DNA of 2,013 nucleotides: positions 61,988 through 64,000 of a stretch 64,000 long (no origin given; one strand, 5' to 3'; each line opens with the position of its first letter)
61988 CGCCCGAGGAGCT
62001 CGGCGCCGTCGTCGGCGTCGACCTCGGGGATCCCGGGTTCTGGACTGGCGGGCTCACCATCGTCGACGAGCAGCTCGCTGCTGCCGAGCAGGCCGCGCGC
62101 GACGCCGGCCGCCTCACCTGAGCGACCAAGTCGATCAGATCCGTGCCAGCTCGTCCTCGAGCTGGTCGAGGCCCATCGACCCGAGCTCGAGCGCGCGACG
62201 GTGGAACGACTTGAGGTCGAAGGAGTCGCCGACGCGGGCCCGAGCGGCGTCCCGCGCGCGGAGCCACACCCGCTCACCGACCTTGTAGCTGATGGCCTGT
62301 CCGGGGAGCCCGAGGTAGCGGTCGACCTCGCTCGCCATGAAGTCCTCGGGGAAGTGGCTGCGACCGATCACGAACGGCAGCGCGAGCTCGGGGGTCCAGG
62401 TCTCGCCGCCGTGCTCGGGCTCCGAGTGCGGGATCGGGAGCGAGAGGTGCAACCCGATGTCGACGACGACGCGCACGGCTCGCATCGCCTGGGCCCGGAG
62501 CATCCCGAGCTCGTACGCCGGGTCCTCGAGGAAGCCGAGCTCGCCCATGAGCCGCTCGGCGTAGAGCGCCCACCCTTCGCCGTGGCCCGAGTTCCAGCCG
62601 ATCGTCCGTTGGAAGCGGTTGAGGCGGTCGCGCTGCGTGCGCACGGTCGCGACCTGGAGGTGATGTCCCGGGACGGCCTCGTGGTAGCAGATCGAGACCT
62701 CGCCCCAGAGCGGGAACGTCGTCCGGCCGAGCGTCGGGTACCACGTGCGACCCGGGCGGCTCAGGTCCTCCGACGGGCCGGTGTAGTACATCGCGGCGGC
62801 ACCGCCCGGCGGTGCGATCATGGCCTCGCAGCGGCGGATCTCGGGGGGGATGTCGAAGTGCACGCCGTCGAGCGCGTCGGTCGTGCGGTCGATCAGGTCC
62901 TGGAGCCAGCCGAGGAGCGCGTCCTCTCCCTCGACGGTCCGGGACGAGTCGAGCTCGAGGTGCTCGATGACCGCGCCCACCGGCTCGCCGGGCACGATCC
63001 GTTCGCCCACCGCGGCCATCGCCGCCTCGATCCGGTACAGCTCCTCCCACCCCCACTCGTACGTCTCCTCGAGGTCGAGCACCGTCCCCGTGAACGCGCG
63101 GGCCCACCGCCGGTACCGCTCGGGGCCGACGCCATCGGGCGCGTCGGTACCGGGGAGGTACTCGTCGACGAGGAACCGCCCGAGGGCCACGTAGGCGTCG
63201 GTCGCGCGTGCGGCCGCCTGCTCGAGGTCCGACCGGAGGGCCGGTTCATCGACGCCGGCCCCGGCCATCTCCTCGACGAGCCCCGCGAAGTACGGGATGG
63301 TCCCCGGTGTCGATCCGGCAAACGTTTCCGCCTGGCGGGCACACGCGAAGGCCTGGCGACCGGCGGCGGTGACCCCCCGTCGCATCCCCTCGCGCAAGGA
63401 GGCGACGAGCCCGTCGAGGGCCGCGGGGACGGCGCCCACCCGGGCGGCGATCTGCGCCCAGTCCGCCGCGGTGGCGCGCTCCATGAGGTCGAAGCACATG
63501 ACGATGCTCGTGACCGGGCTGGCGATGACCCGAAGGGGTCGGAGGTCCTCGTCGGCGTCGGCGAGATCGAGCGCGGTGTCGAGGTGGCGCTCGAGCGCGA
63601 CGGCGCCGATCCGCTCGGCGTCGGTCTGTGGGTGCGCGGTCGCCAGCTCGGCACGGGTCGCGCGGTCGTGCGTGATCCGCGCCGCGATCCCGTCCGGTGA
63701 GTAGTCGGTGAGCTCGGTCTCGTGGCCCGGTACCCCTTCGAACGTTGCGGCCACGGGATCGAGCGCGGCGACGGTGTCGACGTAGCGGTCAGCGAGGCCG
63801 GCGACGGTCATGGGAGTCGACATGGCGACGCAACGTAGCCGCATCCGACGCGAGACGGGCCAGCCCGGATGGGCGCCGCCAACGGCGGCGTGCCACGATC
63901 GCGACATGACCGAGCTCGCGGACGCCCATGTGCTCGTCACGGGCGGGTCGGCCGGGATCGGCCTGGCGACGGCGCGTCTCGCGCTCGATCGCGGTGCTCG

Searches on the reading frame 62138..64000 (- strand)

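Call 19: search_protein_families(library=pfam, proteins=[window:62138-64000:-], max_evalue=0.00001)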
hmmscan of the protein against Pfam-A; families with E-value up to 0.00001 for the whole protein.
window:62138-64000:- (621 aa): 1 family
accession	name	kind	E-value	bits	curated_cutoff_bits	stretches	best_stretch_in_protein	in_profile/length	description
PF05960.17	DUF885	-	1.4e-146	490.7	32.4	1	82-617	1-531/532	Bacterial protein of unknown function (DUF885)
